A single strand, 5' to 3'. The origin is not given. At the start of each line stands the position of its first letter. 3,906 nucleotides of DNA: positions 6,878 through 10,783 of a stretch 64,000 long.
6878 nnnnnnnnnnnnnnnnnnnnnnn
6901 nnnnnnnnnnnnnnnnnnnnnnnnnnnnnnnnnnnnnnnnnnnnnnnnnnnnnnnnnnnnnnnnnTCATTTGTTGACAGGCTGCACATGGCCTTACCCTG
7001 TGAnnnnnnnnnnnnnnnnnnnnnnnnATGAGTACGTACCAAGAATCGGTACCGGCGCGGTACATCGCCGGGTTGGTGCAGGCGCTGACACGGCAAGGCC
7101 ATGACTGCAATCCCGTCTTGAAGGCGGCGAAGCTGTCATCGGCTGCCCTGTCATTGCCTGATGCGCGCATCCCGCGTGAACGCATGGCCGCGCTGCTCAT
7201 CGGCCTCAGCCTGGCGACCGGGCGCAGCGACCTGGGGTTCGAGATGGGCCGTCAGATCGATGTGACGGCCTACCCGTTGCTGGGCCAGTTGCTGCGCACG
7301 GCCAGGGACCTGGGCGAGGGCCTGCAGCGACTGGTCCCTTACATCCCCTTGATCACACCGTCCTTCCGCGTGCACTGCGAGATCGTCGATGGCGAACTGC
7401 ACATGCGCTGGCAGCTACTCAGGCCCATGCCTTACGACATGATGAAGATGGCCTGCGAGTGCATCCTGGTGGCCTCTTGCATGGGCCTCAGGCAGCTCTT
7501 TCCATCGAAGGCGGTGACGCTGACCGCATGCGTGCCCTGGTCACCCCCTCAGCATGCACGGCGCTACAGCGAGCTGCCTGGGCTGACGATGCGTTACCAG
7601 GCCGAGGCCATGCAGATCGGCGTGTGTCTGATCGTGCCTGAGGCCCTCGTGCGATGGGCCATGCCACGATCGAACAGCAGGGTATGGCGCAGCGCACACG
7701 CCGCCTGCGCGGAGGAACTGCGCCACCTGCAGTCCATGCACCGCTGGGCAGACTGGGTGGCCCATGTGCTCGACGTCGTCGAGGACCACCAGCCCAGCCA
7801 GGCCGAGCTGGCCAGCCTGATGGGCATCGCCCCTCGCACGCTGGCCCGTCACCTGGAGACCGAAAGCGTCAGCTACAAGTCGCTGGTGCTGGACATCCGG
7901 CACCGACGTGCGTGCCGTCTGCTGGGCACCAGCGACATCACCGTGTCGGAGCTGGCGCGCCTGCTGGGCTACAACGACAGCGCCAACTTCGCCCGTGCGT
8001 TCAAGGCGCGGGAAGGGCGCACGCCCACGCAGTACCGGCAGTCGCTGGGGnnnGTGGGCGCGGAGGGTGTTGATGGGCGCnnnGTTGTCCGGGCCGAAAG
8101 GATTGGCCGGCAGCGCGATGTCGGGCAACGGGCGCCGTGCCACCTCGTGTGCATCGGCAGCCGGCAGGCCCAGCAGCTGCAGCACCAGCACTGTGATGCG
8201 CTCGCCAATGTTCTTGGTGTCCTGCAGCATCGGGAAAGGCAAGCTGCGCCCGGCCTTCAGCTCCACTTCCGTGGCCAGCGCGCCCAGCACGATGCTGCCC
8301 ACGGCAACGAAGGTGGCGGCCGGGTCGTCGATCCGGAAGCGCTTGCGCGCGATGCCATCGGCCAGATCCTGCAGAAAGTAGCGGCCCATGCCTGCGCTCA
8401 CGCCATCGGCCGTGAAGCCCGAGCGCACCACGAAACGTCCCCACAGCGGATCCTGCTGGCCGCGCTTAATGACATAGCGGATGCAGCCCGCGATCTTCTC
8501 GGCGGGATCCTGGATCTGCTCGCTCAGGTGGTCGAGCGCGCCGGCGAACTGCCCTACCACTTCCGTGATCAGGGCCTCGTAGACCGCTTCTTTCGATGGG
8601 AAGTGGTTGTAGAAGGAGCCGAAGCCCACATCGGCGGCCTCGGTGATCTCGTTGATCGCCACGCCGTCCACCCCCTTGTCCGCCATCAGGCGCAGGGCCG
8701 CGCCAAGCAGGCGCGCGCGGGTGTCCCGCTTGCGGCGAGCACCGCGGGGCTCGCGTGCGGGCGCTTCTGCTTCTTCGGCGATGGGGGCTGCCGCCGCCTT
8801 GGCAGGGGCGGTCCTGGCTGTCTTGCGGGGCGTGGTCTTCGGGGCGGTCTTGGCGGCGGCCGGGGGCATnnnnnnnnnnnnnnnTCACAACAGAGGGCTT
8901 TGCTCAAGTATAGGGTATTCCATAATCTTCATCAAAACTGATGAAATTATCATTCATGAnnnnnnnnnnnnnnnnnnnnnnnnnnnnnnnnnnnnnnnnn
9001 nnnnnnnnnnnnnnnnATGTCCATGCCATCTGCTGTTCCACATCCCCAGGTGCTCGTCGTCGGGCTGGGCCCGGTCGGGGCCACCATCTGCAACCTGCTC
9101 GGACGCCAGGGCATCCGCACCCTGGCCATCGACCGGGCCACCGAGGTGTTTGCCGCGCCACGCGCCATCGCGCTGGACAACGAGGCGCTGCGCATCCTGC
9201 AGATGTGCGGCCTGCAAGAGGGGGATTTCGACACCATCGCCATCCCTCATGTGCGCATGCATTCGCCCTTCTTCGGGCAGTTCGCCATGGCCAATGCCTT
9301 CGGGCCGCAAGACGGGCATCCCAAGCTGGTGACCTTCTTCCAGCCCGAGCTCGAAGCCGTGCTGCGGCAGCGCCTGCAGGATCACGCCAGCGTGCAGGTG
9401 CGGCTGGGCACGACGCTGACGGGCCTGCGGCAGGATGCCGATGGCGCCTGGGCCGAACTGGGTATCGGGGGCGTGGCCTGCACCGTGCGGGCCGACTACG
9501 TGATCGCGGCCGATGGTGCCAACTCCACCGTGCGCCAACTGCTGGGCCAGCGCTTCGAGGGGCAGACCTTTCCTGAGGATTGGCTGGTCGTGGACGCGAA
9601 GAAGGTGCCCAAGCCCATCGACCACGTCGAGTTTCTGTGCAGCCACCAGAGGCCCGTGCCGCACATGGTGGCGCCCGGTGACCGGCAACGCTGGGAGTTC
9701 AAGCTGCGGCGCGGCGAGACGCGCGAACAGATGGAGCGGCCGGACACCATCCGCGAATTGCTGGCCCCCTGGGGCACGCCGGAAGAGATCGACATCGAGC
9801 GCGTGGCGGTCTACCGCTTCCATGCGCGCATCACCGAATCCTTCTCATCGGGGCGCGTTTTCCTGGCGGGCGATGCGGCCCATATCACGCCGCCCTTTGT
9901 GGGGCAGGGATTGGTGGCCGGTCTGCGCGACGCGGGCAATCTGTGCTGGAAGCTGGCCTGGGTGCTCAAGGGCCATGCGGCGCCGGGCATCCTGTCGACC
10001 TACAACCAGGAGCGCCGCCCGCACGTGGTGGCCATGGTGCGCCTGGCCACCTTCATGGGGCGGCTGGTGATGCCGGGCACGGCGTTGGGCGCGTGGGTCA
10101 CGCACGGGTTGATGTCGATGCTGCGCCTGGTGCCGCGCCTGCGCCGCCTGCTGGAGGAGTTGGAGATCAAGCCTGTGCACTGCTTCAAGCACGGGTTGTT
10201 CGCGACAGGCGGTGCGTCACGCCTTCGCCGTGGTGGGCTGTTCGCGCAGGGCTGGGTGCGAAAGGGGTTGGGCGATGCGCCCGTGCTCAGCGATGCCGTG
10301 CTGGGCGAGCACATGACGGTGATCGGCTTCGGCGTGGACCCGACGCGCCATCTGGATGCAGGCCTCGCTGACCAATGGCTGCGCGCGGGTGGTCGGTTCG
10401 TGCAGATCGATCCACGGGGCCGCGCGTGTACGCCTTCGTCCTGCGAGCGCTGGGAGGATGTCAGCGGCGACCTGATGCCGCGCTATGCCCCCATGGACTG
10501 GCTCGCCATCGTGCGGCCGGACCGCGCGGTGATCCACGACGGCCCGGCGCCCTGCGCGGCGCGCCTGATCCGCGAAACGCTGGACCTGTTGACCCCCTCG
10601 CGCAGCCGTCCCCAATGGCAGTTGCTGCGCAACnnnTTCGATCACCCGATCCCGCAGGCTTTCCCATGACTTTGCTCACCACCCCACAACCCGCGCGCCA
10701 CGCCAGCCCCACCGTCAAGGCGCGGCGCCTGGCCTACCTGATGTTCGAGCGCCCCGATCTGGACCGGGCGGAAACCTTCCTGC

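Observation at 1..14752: tRNA-anchored aromatic catabolic cluster with duplicated hydroxylase/dioxygenase/amidohydrolase modules and no classical meta-cleavage hydrolase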

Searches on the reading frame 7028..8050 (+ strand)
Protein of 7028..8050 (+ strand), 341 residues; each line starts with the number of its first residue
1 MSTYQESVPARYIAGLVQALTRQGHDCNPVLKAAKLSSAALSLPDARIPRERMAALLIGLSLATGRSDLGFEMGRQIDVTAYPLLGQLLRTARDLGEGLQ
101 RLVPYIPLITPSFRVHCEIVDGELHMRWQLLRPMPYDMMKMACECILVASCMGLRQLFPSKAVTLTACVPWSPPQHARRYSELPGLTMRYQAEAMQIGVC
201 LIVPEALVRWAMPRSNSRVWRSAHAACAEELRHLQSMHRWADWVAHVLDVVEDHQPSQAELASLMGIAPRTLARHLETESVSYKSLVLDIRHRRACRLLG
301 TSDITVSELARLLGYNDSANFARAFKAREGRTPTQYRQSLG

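Call 10: search_protein_families(library=pfam, proteins=[window:7028-8050:+])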
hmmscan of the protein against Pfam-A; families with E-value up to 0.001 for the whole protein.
window:7028-8050:+ (341 aa): 4 families
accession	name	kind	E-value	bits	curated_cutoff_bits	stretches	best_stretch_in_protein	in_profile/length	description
PF12625.12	Arabinose_bd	-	1.9e-26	93.8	27.6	1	24-197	1-174/185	Arabinose-binding domain of AraC transcription regulator, N-term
PF12833.13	HTH_18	-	1.6e-16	60.8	33.6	1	261-338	1-79/80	Helix-turn-helix domain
PF00165.29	HTH_AraC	-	5.5e-09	36.4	26.6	1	301-338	6-42/42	Bacterial regulatory helix-turn-helix proteins, AraC family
PF20432.4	Xre-like-HTH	-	5.5e-05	23.8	25.8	0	255-277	23-44/63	Antitoxin Xre-like helix-turn-helix domain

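Call 11: search_protein_families(library=ncbifam, proteins=[window:7028-8050:+])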
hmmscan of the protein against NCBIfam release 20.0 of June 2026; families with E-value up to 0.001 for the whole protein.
window:7028-8050:+ (341 aa): 19 families
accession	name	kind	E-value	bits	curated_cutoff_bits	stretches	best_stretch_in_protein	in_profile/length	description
NF049968.1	QhpR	equivalog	4.5e-37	127.7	250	1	63-337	15-284/284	AraC-like transcriptional regulator QhpR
NF053784.1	TranRegCyprAlk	equivalog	1.8e-30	106.5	500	1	5-338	5-335/336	transcriptional regulator CypR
NF050186.1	TransRegGliRPseudo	equivalog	4.7e-29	101.8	570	1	20-339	19-336/338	AraC family transcriptional regulator GliR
NF006902.0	PRK09393.1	equivalog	3.6e-08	32.9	425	1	243-340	221-322/327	transcriptional regulator FtrA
NF007243.0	PRK09685.1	equivalog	5.1e-08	32.7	199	1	242-339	202-301/303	transcriptional regulator FeaR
NF007860.0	PRK10572.1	equivalog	6.2e-08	31.8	208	1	252-339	193-284/292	arabinose operon transcriptional regulator AraC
TIGR02297.1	HpaA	equivalog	6.9e-08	32.1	274.65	1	280-338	228-286/287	4-hydroxyphenylacetate catabolism regulatory protein HpaA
NF007432.1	PRK09978.1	equivalog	7e-08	31.9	500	1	249-338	152-241/274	DNA-binding transcriptional regulator GadX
NF052534.1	RzbtTranRegRhrA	equivalog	1.3e-07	31.2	500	1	247-338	216-309/312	rhizobactin biosynthesis transcriptional regulator RhrA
TIGR04094.1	adjacent_YSIRK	equivalog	2.2e-06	26.9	200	1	298-337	344-383/383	YSIRK-targeted surface antigen transcriptional regulator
NF011618.0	PRK15044.1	equivalog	4.1e-06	26.4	423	1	255-336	208-289/295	invasion transcriptional regulator HilC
NF047455.1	TF_Staph_AryK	equivalog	4.5e-06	25.2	850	1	258-339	176-258/759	transcriptional regulator AryK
NF049932.1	TranspRegBtr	equivalog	1.1e-05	24.2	900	1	260-337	185-263/531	bacillibactin transport transcriptional regulator Btr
NF011732.0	PRK15185.1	equivalog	2.3e-05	23.9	354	1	252-336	219-303/309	transcriptional regulator HilD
NF010026.0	PRK13501.1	equivalog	2.7e-05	23.5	363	1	284-339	222-277/290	HTH-type transcriptional activator RhaR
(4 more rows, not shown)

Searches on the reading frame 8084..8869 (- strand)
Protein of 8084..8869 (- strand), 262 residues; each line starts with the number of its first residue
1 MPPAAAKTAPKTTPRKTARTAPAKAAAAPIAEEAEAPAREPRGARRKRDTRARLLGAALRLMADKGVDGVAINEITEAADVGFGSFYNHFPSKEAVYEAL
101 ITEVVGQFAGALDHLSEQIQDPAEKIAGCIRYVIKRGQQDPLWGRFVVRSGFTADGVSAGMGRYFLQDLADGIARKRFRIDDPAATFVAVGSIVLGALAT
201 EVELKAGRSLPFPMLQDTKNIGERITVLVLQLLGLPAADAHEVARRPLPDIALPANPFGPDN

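Call 10: search_protein_families(library=pfam, proteins=[window:8084-8869:-])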
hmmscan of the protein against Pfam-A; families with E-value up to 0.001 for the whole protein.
window:8084-8869:- (262 aa): 2 families
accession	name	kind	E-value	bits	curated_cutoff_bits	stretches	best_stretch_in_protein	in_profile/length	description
PF21306.2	TetR_C_40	-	4.8e-16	59.7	27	1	121-246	1-117/117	Tetracyclin repressor-like, C-terminal domain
PF00440.29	TetR_N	-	3.4e-13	49.6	24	1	54-100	1-47/47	Bacterial regulatory proteins, tetR family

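Call 11: search_protein_families(library=ncbifam, proteins=[window:8084-8869:-])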
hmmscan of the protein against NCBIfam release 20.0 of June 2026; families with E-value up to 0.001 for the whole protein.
window:8084-8869:- (262 aa): 21 families
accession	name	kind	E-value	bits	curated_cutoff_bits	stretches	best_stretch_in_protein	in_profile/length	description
NF058643.1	TranRegCurRPseudo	equivalog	9.1e-12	45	300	1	48-121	6-80/193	TetR family transcriptional repressor CurR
NF051457.1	acryl_TF_AcuR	equivalog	6.1e-11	42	247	1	38-127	6-96/204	acrylate utilization transcriptional regulator AcuR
NF050111.1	TransRegSACE7040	equivalog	9.8e-11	41.9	250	1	50-134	2-86/186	SACE_7040 family transcriptional regulator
NF033703.1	transcr_KstR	equivalog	1.2e-10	41.3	280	1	45-160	3-118/185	cholesterol catabolism transcriptional regulator KstR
NF041196.1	ScbR_bind_reg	equivalog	1.5e-10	41.6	150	1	46-142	3-99/191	ScbR family autoregulator-binding transcription factor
NF051852.1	efflux_TF_MtrR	exception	2.5e-09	37.2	280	1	49-120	10-81/205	multidrug efflux system transcriptional repressor MtrR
TIGR03613.1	RutR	equivalog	6.5e-09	35.9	368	1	45-141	4-99/202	pyrimidine utilization regulatory protein R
TIGR03968.1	mycofact_TetR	equivalog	4.2e-08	33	224.9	1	43-120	3-73/190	mycofactocin system transcriptional regulator MftR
NF037937.1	septum_RefZ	equivalog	7.7e-08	32.4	180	1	52-149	2-101/195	forespore capture DNA-binding protein RefZ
NF007949.0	PRK10668.1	equivalog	1.2e-07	31.4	271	1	45-103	7-65/216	multidrug efflux transporter transcriptional repressor AcrR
NF007430.0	PRK09975.1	equivalog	2.4e-07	30.1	274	1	49-140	11-107/220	acrEF/envCD operon transcriptional regulator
NF053516.1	TranRepPrsAVib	equivalog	6.5e-07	29.4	300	1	46-120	3-77/208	TetR family transcriptional repressor PsrA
NF053731.1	TransRegFasRMycb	equivalog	8e-07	29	330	1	42-122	3-84/199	HTH-type transcriptional activator FasR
NF011584.0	PRK15008.1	equivalog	1.9e-06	27.9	230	1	50-134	19-102/212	HTH-type transcriptional regulator RutR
TIGR03384.1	betaine_BetI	equivalog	2.7e-06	27.2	201.3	1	51-132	10-91/189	choline-binding transcriptional repressor BetI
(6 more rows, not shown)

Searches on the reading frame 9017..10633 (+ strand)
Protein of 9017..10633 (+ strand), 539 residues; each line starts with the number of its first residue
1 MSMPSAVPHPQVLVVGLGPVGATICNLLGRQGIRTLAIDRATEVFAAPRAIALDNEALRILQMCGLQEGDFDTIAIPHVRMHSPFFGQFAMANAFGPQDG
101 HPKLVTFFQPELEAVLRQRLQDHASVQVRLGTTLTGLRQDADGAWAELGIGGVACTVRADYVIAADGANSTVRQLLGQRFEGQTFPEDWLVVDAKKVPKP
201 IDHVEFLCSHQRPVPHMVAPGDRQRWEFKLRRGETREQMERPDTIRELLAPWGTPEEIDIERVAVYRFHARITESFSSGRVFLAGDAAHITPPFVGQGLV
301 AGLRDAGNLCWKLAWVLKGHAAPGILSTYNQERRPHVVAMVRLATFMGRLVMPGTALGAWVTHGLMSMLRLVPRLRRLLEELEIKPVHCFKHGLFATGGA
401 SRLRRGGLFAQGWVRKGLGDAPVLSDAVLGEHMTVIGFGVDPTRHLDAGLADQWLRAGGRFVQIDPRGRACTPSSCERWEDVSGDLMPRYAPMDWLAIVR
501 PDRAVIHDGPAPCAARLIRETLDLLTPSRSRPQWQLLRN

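Call 10: search_protein_families(library=pfam, proteins=[window:9017-10633:+])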
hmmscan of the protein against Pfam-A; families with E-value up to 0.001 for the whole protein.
window:9017-10633:+ (539 aa): 2 families
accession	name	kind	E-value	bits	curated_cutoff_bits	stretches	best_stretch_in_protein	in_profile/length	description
PF01494.25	FAD_binding_3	-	4.5e-67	227.2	22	1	11-343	3-348/349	FAD binding domain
PF07992.20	Pyr_redox_2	-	0.00049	20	26.1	0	102-194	175-261/291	Pyridine nucleotide-disulphide oxidoreductase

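Call 11: search_protein_families(library=ncbifam, proteins=[window:9017-10633:+])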
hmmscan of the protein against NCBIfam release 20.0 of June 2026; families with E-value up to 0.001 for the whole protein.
window:9017-10633:+ (539 aa): 63 families (the best 25 are shown)
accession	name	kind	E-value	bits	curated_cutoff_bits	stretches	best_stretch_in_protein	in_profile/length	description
NF004831.0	PRK06183.1-5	equivalog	7.1e-128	427.5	546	1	9-466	8-470/568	bifunctional 3-(3-hydroxy-phenyl)propionate/3-hydroxycinnamic acid hydroxylase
NF004829.0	PRK06183.1-3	subfamily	7.2e-116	388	390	1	8-510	7-496/520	bifunctional 3-(3-hydroxy-phenyl)propionate/3-hydroxycinnamic acid hydroxylase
NF004828.0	PRK06183.1-2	equivalog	6e-89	298.9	853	1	9-509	12-518/568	bifunctional 3-(3-hydroxy-phenyl)propionate/3-hydroxycinnamic acid hydroxylase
NF004827.0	PRK06183.1-1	equivalog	6.2e-87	292.3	966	1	10-505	16-519/554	bifunctional 3-(3-hydroxy-phenyl)propionate/3-hydroxycinnamic acid hydroxylase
NF004830.0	PRK06183.1-4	equivalog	2.1e-82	277.4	1135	1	11-412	20-422/617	bifunctional 3-(3-hydroxy-phenyl)propionate/3-hydroxycinnamic acid hydroxylase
NF006002.0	PRK08132.1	subfamily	6.6e-58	196.4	416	1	9-506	25-528/552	FAD-dependent oxidoreductase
NF004832.0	PRK06184.1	subfamily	1.6e-54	185.5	476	1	11-345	8-349/506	hypothetical protein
NF004780.0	PRK06126.1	subfamily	5.6e-51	173.5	445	2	109-338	126-363/552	hypothetical protein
NF046068.1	AkvoneHdxseDnrF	equivalog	6e-44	150.7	650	1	12-342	1-351/439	aklavinone 12-hydroxylase DnrF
NF033145.1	rif_monoox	equivalog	3.6e-43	148.1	800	1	11-377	2-365/472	rifampin monooxygenase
NF046069.1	AkvoneHdxseRdmE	equivalog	3.4e-42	144.9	700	1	12-342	1-352/521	aklavinone 12-hydroxylase RdmE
NF045577.1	FAD_mono_MbnF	equivalog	4.4e-38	131.1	800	1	9-341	4-353/531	methanobactin biosynthesis FAD monooxygenase MbnF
NF006092.0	PRK08244.1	equivalog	2.7e-37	128.6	644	1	11-344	4-337/494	monooxygenase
NF005303.0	PRK06834.1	subfamily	3.2e-33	115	625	1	10-342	4-328/488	hypothetical protein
NF000343.1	rif_mono_Iri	exception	3.4e-31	108.8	950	1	11-379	3-369/479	rifampin monooxygenase Iri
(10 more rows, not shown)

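Call 39: search_solved_structures(query=window:9017-10633:+, max_evalue=1e-20)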
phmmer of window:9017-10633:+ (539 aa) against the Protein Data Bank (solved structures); distinct sequences matched with E-value up to 1e-20: 29.
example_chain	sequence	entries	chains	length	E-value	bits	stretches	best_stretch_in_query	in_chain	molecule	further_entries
5vqb_A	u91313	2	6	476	1.4e-31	113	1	12-377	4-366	Rifampin monooxygenase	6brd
5kow_A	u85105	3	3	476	1.7e-31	112.7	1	11-377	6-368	Pentachlorophenol 4-monooxygenase | Putative rifampin monooxygenase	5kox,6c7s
9srp_C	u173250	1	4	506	4e-31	111.6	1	11-359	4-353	ChlE3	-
4k2x_A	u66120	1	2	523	6.4e-30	107.6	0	270-357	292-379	Polyketide oxygenase/hydroxylase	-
4cy6_A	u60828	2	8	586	1e-29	106.9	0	241-342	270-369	2-HYDROXYBIPHENYL-3-MONOOXYGENASE | 2-HYDROXYBIPHENYL 3-MONOOXYGENASE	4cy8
8fhj_A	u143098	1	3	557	1.9e-29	106.1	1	9-350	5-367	Monooxygenase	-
4z2u_A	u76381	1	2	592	1.9e-29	106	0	241-342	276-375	2-hydroxybiphenyl-3-monooxygenase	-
5brt_A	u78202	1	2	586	1.9e-29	106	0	241-342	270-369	2-hydroxybiphenyl-3-monooxygenase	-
4z2t_A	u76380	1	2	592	1.9e-29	106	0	241-342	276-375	2-hydroxybiphenyl-3-monooxygenase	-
4z2r_A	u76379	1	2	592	2e-29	106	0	241-342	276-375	2-hydroxybiphenyl-3-monooxygenase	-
6em0_A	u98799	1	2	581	5e-29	104.6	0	241-342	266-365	2-hydroxybiphenyl-3-monooxygenase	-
4k5r_A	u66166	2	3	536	2.3e-28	102.5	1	10-343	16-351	Oxygenase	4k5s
7ouj_AAA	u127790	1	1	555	4.4e-28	101.5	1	10-341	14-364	RubL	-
6u0p_A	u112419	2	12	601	3.4e-27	98.6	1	11-342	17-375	2,4-dichlorophenol 6-monooxygenase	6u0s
6ain_A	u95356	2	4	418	6.1e-27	97.7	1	12-335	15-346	PnpA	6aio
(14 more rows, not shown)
